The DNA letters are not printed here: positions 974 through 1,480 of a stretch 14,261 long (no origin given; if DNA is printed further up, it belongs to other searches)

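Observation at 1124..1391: Antisense AT-rich moron encoding a 68-aa two-TM membrane protein between lysis and packaging genes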

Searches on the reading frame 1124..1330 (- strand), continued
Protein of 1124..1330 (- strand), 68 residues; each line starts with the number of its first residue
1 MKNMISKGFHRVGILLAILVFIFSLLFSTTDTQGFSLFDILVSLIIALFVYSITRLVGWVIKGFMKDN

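Call 91: find_related_loci(query=A7, collection=viral_contigs, flank=6000)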
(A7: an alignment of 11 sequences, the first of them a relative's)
Query A7 (72 aa) in viral_contigs; peptide patterns used: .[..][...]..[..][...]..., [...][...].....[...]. (x = any residue, [..] = any of these).
22 stretches matched a pattern, but none encodes a relative of the query by tblastn (E <= 1e-3).

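Call 92: find_encoding_contigs(protein=P0067, flank=7000, max_places=1)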
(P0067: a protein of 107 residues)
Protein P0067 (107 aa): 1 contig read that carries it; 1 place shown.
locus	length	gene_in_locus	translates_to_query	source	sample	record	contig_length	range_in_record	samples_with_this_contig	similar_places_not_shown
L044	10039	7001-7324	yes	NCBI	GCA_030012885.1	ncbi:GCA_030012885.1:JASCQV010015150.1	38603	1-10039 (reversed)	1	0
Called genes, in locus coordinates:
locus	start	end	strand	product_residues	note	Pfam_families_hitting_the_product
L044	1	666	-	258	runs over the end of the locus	-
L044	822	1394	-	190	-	PF00239:Resolvase, PF13384:HTH_23 (weak)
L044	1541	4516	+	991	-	PF13700:DUF4158, PF01526:DDE_Tnp_Tn3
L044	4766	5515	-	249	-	-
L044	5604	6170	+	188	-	-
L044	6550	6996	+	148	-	-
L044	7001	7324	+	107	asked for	-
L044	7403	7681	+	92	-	PF02201:SWIB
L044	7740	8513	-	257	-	PF20605:Antitox_RHH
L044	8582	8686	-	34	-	-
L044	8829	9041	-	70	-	-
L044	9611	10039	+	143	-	?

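Call 93: find_encoding_contigs(protein=P0107, flank=7000, max_places=1)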
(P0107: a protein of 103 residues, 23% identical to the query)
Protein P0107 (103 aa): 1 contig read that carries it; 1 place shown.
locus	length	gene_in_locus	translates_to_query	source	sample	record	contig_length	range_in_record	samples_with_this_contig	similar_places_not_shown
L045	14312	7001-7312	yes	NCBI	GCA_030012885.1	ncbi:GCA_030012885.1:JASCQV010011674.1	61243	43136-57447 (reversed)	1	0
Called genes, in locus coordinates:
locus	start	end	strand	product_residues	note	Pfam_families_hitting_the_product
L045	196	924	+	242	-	PF13358:DDE_3 (weak)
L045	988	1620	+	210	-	-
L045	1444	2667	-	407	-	-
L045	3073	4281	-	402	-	PF00589:Phage_integrase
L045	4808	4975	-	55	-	-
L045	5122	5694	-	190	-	PF13610:DDE_Tnp_IS240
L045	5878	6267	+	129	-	PF00239:Resolvase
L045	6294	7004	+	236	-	PF12728:HTH_17, PF02201:SWIB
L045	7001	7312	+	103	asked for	-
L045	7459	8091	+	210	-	PF01656:CbiA, PF06564:CBP_BcsQ (faint), PF09140:MipZ (weak), PF10609:ParA (weak), PF13614:AAA_31 (weak)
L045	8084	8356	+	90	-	PF20605:Antitox_RHH (weak)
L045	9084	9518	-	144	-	-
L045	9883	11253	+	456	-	PF01844:HNH (weak), PF14279:HNH_5 (weak)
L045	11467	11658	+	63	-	PF07927:HicA_toxin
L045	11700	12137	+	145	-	PF15919:HicB_lk_antitox, PF15970:HicB-like_2 (faint)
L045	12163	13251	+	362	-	-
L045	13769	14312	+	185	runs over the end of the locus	PF00717:Peptidase_S24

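Call 94: find_encoding_contigs(protein=P0110, flank=7000, max_places=1)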
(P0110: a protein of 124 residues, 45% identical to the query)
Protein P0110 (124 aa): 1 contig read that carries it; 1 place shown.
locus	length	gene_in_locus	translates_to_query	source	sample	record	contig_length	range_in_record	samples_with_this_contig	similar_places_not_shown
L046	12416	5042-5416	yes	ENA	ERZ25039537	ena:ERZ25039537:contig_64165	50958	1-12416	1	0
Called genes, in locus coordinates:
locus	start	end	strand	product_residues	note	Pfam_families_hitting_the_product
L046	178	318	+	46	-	-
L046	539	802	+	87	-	-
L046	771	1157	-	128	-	-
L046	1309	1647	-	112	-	-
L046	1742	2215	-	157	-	-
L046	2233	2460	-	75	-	-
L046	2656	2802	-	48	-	-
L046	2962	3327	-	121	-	-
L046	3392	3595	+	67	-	-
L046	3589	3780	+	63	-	-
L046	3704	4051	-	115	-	-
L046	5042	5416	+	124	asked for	-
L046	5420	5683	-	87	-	-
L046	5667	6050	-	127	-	-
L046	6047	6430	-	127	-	-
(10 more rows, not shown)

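Call 95: get_annotated_region(hit=H67, flank=5000)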
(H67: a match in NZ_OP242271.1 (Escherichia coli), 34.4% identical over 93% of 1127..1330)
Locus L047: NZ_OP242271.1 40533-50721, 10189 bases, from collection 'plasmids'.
description: Escherichia coli strain LA094 plasmid pLAO49, complete sequence
organism: Escherichia coli (NCBI taxid 562)
taxonomy: Bacteria; Pseudomonadota; Gammaproteobacteria; Enterobacterales; Enterobacteriaceae; Escherichia; Escherichia coli
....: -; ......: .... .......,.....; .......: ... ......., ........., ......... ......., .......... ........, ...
typing (MOB-suite, as given by PLSDB): conjugative; replicon IncFIA,IncFIC; relaxase MOBF; mating-pair formation MPF_F
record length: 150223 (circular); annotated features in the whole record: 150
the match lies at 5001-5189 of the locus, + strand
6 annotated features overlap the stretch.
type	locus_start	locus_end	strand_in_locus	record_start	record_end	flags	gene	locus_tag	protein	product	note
CDS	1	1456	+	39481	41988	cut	-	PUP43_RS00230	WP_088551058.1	fimbria/pilus outer membrane usher protein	GO:0009297 - pilus assembly [Evidence IEA]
CDS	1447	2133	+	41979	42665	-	-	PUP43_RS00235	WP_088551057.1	fimbria/pilus periplasmic chaperone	GO:0071555 - cell wall organization [Evidence IEA]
CDS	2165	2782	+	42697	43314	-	-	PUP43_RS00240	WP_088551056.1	fimbrial protein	GO:0007155 - cell adhesion [Evidence IEA]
CDS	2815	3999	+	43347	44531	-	-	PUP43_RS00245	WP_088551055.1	hypothetical protein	-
CDS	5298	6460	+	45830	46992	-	-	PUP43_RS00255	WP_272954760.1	IS3-like element IS3 family transposase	GO:0006313 - DNA transposition [Evidence IEA]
CDS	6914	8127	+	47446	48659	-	-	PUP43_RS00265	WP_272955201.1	IS3 family transposase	-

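Call 96: search_solved_structures(query=A5, max_evalue=1)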
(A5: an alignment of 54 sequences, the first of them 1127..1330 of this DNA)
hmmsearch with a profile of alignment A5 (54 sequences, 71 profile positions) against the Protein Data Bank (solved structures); distinct sequences matched with E-value up to 1: 7.
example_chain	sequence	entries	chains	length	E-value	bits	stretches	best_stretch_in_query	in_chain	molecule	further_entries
9k3q_L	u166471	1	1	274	0.18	15.5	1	9-36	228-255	Reaction center protein L chain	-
7eqd_L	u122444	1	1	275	0.18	15.5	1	9-36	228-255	Reaction center protein L chain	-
7oy8_L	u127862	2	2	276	0.18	15.5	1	9-36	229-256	Photosynthetic reaction center L subunit | Reaction center protein L chain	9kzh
9wcx_G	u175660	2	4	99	0.19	15.5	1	8-51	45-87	Prokaryotic respiratory supercomplex associate factor 1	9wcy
9h19_L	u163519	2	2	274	0.2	15.4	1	9-32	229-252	Reaction center protein L chain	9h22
7xxf_L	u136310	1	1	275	0.25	15.1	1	9-32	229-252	Reaction center protein L chain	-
8ygd_L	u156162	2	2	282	0.41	14.3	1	9-33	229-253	Reaction center protein L chain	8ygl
